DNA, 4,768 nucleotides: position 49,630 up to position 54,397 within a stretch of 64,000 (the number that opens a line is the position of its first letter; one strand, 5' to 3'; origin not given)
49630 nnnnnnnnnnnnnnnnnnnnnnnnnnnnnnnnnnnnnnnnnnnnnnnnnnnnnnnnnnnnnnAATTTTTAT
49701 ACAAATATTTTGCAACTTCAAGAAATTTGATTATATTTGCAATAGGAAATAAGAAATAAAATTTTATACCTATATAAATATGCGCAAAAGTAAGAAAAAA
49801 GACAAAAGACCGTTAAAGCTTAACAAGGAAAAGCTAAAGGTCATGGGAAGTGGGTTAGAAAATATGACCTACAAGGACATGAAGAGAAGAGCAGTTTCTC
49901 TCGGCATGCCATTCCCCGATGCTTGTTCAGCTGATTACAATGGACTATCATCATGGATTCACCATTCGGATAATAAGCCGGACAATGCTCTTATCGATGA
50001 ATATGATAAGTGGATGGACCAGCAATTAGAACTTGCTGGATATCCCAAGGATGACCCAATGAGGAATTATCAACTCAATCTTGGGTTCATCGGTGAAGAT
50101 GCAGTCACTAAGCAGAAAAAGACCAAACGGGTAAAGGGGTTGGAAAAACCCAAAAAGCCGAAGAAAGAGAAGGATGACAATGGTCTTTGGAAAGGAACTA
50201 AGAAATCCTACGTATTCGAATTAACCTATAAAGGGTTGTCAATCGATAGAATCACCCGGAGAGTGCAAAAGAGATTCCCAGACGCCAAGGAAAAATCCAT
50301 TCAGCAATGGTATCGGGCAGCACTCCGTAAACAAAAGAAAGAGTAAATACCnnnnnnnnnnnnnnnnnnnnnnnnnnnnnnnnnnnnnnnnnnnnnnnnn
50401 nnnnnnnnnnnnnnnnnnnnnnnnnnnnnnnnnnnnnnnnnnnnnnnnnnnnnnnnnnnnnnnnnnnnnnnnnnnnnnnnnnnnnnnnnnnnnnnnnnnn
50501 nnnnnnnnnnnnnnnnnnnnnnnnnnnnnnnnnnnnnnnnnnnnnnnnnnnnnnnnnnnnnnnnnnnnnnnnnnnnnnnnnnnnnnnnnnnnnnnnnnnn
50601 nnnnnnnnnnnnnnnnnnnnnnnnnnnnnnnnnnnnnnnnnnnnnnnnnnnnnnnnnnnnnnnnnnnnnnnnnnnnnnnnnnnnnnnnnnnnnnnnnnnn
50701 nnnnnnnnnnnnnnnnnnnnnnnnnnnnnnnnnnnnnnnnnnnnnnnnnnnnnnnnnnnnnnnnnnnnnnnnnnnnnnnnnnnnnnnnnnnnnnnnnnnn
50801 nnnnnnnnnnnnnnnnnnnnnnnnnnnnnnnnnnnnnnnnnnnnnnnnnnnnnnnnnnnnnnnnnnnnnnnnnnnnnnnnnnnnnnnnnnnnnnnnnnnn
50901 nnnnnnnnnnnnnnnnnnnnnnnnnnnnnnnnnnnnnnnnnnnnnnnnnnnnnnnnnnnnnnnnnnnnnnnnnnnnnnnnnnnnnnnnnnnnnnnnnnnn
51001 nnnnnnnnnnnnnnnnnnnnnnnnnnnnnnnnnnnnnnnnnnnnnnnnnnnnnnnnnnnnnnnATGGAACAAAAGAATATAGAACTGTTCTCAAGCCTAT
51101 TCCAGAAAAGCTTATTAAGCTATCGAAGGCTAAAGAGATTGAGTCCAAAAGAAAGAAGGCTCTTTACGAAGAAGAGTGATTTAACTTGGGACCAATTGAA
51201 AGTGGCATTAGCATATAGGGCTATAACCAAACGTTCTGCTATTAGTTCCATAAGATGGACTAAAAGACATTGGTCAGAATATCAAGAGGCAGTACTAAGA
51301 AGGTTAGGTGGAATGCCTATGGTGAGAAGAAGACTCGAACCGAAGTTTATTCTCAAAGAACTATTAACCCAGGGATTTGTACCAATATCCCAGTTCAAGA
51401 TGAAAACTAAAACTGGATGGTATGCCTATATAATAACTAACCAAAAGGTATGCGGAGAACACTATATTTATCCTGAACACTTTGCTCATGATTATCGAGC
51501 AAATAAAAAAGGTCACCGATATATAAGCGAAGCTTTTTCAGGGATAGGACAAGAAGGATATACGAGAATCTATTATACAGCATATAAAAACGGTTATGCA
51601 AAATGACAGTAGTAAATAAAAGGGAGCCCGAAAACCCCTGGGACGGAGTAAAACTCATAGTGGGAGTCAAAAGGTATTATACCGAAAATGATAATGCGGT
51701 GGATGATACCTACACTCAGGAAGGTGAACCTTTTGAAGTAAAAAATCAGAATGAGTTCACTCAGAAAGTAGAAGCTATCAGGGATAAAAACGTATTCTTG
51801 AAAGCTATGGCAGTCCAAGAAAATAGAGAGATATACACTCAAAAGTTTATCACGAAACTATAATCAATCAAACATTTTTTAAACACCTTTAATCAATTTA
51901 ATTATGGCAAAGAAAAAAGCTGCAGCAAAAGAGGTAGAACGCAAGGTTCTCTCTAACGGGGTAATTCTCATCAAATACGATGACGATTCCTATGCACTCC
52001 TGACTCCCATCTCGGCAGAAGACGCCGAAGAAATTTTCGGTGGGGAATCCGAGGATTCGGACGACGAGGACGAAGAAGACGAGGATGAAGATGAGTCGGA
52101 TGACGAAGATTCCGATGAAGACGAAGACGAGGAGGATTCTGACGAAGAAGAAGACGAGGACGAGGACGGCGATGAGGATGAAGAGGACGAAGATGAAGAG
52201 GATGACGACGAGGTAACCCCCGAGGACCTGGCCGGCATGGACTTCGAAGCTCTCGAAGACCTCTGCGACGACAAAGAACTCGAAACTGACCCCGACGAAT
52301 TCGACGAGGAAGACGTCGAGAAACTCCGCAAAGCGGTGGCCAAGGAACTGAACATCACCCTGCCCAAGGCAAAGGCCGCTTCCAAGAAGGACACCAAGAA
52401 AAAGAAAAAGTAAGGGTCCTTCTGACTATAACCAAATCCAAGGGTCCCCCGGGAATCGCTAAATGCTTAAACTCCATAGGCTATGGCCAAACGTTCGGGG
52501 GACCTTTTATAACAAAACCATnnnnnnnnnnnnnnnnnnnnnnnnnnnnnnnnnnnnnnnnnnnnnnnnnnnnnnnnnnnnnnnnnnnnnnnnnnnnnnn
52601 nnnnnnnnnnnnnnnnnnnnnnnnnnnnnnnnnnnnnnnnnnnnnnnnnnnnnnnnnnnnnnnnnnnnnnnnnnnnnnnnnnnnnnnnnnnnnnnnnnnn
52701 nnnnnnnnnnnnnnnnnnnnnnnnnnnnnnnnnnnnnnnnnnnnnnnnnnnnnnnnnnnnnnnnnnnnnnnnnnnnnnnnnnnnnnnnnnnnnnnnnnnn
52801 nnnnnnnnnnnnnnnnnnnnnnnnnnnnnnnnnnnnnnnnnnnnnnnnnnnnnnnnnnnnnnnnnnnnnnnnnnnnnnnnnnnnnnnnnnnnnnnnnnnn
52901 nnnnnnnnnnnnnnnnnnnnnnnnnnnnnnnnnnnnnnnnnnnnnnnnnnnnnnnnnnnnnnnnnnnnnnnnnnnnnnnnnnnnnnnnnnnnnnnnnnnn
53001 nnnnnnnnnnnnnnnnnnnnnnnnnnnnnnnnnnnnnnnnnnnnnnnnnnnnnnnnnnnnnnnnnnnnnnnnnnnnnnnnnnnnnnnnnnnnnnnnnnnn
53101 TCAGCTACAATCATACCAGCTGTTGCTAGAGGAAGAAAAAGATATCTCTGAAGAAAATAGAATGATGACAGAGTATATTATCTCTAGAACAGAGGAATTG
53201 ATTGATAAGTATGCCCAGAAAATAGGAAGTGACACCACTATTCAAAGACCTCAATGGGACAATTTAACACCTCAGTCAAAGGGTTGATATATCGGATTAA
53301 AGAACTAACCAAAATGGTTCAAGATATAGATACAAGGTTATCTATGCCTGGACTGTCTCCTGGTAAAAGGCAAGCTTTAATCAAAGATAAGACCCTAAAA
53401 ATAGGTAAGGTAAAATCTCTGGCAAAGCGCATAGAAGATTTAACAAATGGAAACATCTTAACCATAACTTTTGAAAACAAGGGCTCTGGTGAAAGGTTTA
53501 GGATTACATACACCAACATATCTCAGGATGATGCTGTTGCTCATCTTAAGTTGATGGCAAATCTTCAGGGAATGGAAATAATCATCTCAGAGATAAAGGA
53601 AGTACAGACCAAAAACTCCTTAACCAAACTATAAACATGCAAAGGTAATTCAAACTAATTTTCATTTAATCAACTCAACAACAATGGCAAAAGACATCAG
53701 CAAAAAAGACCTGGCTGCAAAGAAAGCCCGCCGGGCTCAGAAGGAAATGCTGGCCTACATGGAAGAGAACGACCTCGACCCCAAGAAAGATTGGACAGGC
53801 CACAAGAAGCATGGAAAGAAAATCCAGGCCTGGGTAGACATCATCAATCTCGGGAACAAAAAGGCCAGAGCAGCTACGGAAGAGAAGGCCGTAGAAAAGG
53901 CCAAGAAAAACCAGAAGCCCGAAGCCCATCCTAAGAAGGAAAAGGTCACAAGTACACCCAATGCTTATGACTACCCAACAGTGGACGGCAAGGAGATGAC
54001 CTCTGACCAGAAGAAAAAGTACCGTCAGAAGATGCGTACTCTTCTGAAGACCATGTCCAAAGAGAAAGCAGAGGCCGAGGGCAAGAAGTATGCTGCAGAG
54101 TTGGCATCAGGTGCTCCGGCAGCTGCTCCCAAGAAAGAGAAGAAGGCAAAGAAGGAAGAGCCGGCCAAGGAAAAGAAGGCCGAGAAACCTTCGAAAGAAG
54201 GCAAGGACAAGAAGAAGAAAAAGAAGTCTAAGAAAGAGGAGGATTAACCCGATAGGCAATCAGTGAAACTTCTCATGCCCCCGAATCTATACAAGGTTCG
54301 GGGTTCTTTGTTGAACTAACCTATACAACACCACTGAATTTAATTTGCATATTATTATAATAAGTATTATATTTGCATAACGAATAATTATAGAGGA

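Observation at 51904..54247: Cluster of codon-optimised, extremely charged proteins: one poly-acidic protein and lysine-rich H1-like proteins, each in its own terminator-bounded unit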

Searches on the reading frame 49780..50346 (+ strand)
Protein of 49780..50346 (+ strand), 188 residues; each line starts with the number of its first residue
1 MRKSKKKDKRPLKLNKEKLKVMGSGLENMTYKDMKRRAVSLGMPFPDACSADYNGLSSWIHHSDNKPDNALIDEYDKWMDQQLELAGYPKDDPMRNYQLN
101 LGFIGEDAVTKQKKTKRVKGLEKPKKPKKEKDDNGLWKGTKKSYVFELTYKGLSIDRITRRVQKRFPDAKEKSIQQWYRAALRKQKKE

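Call 7: search_protein_families(library=pfam, proteins=[window:49780-50346:+], max_evalue=1)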
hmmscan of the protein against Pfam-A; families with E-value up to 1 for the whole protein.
window:49780-50346:+ (188 aa): 0 families

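Call 8: search_protein_families(library=phrogs, proteins=[window:49780-50346:+], max_evalue=1)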
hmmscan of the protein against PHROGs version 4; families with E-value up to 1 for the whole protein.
window:49780-50346:+ (188 aa): 0 families

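Call 66: search_protein_families(library=ncbifam, proteins=[window:49780-50346:+], max_evalue=1)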
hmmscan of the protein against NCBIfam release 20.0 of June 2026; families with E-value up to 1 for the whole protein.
window:49780-50346:+ (188 aa): 1 family
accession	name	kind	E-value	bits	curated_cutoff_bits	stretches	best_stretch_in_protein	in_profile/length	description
NF046112.1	MSMEG_6209_Nter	domain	0.16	12.4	25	1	154-183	4-33/56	three-helix bundle dimerization domain-containing protein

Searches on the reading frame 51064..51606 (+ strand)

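Call 66: search_protein_families(library=ncbifam, proteins=[window:51064-51606:+], max_evalue=1)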
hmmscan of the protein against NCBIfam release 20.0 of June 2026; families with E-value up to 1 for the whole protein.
window:51064-51606:+ (180 aa): 1 family
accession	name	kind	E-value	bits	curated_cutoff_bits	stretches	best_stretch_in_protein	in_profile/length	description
TIGR04176.1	MarR_EPS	equivalog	0.0051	16.8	88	1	94-130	36-72/105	MarR family EPS-associated transcriptional regulator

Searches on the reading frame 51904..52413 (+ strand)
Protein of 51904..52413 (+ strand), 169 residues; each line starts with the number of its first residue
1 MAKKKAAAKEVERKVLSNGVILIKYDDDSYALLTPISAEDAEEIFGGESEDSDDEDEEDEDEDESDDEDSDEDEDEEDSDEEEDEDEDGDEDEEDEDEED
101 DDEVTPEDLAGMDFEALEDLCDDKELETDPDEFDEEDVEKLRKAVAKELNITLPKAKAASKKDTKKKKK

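Call 7: search_protein_families(library=pfam, proteins=[window:51904-52413:+], max_evalue=1)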
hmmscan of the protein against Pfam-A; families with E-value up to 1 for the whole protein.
window:51904-52413:+ (169 aa): 0 families

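Call 8: search_protein_families(library=phrogs, proteins=[window:51904-52413:+], max_evalue=1)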
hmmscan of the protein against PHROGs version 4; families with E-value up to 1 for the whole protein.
window:51904-52413:+ (169 aa): 4 families
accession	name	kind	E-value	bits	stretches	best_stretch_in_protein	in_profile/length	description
phrog_34306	-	unknown function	0.00045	20.5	1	57-166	241-350/388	-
phrog_11405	-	unknown function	0.16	12.8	1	24-44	28-48/58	-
phrog_20988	-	other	0.51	9.8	1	48-144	278-367/652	ATPase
phrog_1576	-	unknown function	0.75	9.3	1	38-155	307-427/729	-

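Call 55: search_protein_families(library=pfam, alignment_id=A3, max_evalue=1)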
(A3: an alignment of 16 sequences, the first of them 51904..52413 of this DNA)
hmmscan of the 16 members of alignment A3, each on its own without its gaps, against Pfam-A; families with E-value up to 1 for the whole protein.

A. member 1, window:51904-52413:+ (169 aa): 0 families

B. families by the number of members that match (of 16 scanned): 42 families (the first 25 are shown)
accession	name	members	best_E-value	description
PF00771.25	FHIPEP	11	0.00095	FHIPEP family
PF09073.15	BUD22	7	0.053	BUD22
PF02724.19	CDC45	5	0.00033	CDC45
PF04546.19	Sigma70_ner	5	0.0038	Sigma-70, non-essential region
PF01080.22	Presenilin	4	0.052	Presenilin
PF04147.17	Nop14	4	0.058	Nop14-like family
PF18016.8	SAM_3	4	0.061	SAM domain (Sterile alpha motif)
PF04931.18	DNA_pol_phi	3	0.00028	DNA polymerase phi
PF00269.25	SASP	3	0.0062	Small, acid-soluble spore proteins, alpha/beta type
PF24871.1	Piezo_TM1-24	3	0.065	Piezo TM1-24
PF03666.18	NPR3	3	0.26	Nitrogen Permease regulator of amino acid transport activity 3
PF10156.14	Med17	2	0.11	Subunit 17 of Mediator complex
PF09421.15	FRQ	2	0.15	Frequency clock protein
PF17233.7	DUF5308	2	0.16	Family of unknown function (DUF5308)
PF03985.18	Paf1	2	0.18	Paf1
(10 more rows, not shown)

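Call 66: search_protein_families(library=ncbifam, proteins=[window:51904-52413:+], max_evalue=1)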
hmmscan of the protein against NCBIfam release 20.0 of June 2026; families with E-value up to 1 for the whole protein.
window:51904-52413:+ (169 aa): 2 families
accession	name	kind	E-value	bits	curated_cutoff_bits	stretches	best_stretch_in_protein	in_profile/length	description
NF052588.1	RnaseEMycob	equivalog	0.025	12.3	1400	1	46-119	832-911/945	ribonuclease E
NF052677.1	RiPP_LWPPW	equivalog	0.12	12.6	50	1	139-161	3-25/38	LWPPW motif RiPP peptide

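Call 70: search_dna_similar(query=window:51904-52413:+, collection=phages, mode=protein, max_evalue=0.01, max_rows=20)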
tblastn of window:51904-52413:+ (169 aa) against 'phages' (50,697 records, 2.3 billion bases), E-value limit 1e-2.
Records with a match: 1; places in all: 1; records where one place covers at least 80% of the query: 0.
Best place of each record, by identity: 90-95% 1.
By first word of the organism name: Phage 1.
By host as written in the record: bacteria 1.
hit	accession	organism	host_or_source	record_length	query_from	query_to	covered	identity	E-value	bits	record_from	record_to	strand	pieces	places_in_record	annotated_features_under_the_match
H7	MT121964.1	Phage DP SC_6_H4_2017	bacteria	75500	13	154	51%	94.2%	2e-20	162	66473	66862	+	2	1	none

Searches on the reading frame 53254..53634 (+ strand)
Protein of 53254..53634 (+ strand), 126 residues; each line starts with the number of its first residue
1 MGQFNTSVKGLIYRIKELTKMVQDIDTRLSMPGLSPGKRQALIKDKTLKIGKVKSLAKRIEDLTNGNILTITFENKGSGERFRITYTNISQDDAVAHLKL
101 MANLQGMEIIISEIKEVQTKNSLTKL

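Call 7: search_protein_families(library=pfam, proteins=[window:53254-53634:+], max_evalue=1)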
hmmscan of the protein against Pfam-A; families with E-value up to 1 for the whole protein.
window:53254-53634:+ (126 aa): 2 families
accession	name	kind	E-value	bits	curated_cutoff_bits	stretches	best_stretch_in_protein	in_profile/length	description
PF05123.17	S_layer_N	-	0.026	14.2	27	1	22-108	172-247/359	S-layer like family, central region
PF16696.11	ZFYVE21_C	-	0.037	14.2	25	1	58-119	5-62/128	Zinc finger FYVE domain-containing protein 21 C-terminus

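Call 8: search_protein_families(library=phrogs, proteins=[window:53254-53634:+], max_evalue=1)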
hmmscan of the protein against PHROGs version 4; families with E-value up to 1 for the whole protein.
window:53254-53634:+ (126 aa): 1 family
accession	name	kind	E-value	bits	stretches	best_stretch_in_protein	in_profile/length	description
phrog_8347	-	unknown function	0.12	13.5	1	55-123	15-84/95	-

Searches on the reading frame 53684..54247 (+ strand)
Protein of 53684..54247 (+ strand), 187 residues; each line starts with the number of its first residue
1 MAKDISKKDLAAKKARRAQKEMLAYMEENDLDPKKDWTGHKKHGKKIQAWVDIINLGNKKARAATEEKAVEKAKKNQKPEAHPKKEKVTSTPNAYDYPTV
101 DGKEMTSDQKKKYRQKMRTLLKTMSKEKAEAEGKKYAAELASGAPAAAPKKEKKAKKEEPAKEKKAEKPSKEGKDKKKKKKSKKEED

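Call 7: search_protein_families(library=pfam, proteins=[window:53684-54247:+], max_evalue=1)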
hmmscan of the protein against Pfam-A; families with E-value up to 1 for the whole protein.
window:53684-54247:+ (187 aa): 0 families

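Call 8: search_protein_families(library=phrogs, proteins=[window:53684-54247:+], max_evalue=1)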
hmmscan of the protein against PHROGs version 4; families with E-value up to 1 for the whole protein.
window:53684-54247:+ (187 aa): 0 families

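Call 13: search_dna_similar(query=window:53684-54247:+, collection=phages, mode=protein, max_evalue=0.001, max_rows=40)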
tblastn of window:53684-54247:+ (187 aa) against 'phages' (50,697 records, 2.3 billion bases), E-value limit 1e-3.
Records with a match: 1; places in all: 1; records where one place covers at least 80% of the query: 0.
Best place of each record, by identity: 60-80% 1.
By first word of the organism name: Phage 1.
By host as written in the record: bacteria 1.
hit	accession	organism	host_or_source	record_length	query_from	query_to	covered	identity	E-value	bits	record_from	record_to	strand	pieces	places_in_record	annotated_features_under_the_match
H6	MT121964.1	Phage DP SC_6_H4_2017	bacteria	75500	1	125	67%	78.0%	5e-46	166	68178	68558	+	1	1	none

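Call 17: find_homologous_proteins(query=window:53684-54247:+, max_evalue=0.01)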
Query window:53684-54247:+ (187 aa): 173 proteins with E <= 0.01 among 5411 candidates; the best 120 are listed.
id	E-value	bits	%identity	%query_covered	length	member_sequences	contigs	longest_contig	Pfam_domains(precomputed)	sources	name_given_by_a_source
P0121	6.0e-100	351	97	100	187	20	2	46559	-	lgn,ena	-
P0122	7.1e-100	350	97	100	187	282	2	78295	-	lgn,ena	-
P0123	4.6e-98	344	96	100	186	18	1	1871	-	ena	-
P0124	7.7e-98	344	96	100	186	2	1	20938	-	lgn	-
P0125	8.2e-98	344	96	100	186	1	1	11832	-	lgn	-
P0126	5.8e-96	338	100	78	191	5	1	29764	-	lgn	-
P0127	1.8e-95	336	96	100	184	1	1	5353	-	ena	-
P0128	5.8e-95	334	93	91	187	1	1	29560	-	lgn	-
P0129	1.2e-94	333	93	91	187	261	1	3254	-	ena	-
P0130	1.4e-94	333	95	100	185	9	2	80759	-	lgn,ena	-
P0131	4.2e-94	332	93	79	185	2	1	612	-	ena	-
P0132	9.5e-94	330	97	76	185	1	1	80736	-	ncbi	-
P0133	4.0e-93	328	94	100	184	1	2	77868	-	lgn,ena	-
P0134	2.7e-92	326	92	93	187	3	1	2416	-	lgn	-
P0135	3.5e-92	325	94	100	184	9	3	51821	-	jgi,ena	-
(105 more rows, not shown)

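Call 32: search_solved_structures(query=A2, max_evalue=10)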
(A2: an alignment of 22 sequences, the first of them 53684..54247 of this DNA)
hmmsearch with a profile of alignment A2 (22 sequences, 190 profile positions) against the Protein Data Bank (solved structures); distinct sequences matched with E-value up to 10: 0.

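Call 49: predict_structure(alignment_id=A2)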
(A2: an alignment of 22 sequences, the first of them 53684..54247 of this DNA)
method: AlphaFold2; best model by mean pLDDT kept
length: 187 residues; sequences in the alignment: 22
mean_pLDDT: 70.3   pTM: 0.35
mean pLDDT of the five models: 70.3, 70.2, 69.4, 68.4, 68.2
residues with pLDDT >= 90: 38; 70-90: 71; 50-70: 34; < 50: 44
segments of 3 or more residues with pLDDT < 50: 144-187
pLDDT, mean of each block of 10 residues (from residue 1): 70 90 93 90 93 90 70 56 56 71 84 89 87 86 50 36 37 39 40
secondary structure, 60 per line:
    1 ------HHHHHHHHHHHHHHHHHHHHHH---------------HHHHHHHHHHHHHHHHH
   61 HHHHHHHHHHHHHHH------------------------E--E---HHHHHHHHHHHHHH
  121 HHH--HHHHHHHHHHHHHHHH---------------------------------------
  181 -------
elements in order: H7-28 H44-75 H107-123 H126-141

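Call 53: fold_search(model_id=the predicted structure, library=pdb)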
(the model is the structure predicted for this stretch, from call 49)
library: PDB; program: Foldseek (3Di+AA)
matches with E <= 10: 33; with E <= 0.001: 0
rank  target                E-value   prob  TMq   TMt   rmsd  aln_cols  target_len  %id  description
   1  7z37_DP1              1.5e+00  0.15  0.22  0.16  20.6       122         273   13  Structure of the RAF1-HSP90-CDC37 complex (RHC-II) (released 2022-09-14)
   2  7ohr_h                4.1e+00  0.16  0.27  0.41  14.0       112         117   17  Nog1-TAP associated immature ribosomal particle population E from S. cerevisiae (released 2021-11-10)
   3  5n6x_B                4.3e+00  0.14  0.19  0.10   5.7        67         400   16  Crystal structure of the Legionella effector WipA (released 2017-04-19)
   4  3j79_3                4.6e+00  0.16  0.28  0.42  13.5       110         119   19  Cryo-EM structure of the Plasmodium falciparum 80S ribosome bound to the anti-protozoan drug emetine, large subunit (released 2014-07-16)
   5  5u0p_V                5.5e+00  0.04  0.15  0.22  17.8       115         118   16  Cryo-EM structure of the transcriptional Mediator (released 2017-03-08)
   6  9w02_A                5.8e+00  0.33  0.23  0.18   3.7        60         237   17  Cryo-EM structure of TasH-tigRNA-ssDNA complex (released 2026-03-11)
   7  5n72                  5.8e+00  0.13  0.19  0.11   5.7        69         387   16  Crystal structure of the Legionella effector WipA shorter construct (released 2017-04-19)
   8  3i2w_B                5.8e+00  0.10  0.17  0.12   5.7        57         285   23  Crystal structure of EFC/F-BAR domain of Drosophila Syndapin/PACSIN (released 2010-03-02)
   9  21kl_B                6.2e+00  0.33  0.23  0.19   3.8        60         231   17  Cryo-EM structure of TasH-pre-tigRNA-dsDNA complex (released 2026-03-11)
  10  6s1k_E                6.2e+00  0.16  0.23  0.37   4.4        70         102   16  E. coli Core Signaling Unit, carrying QQQQ receptor mutation (released 2020-01-22)
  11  2p22_B                6.2e+00  0.13  0.20  0.36   6.3        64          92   11  Structure of the Yeast ESCRT-I Heterotetramer Core (released 2007-06-05)
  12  4hte                  6.6e+00  0.25  0.24  0.14   3.6        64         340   20  Crystal Structure of the C-terminal domain of Nicking Enzyme from Staphylococcus aureus (released 2013-01-30)
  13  5xym_Y                6.6e+00  0.21  0.22  0.57   3.3        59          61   12  Large subunit of Mycobacterium smegmatis (released 2017-09-27)
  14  9j9h_3                6.6e+00  0.12  0.28  0.41  13.5       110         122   19  High-resolution cryo-EM structure of the Plasmodium falciparum 80S ribosome bound to RACK1 and E-tRNA (released 2025-06-04)
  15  5l8b_V                7.0e+00  0.09  0.15  0.32   7.6        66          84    9  Crystal structure of Rhodospirillum rubrum Rru_A0973 mutant E62A (released 2016-08-31)
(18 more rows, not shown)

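Call 66: search_protein_families(library=ncbifam, proteins=[window:53684-54247:+], max_evalue=1)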
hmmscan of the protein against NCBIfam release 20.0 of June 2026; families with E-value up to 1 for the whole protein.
window:53684-54247:+ (187 aa): 0 families
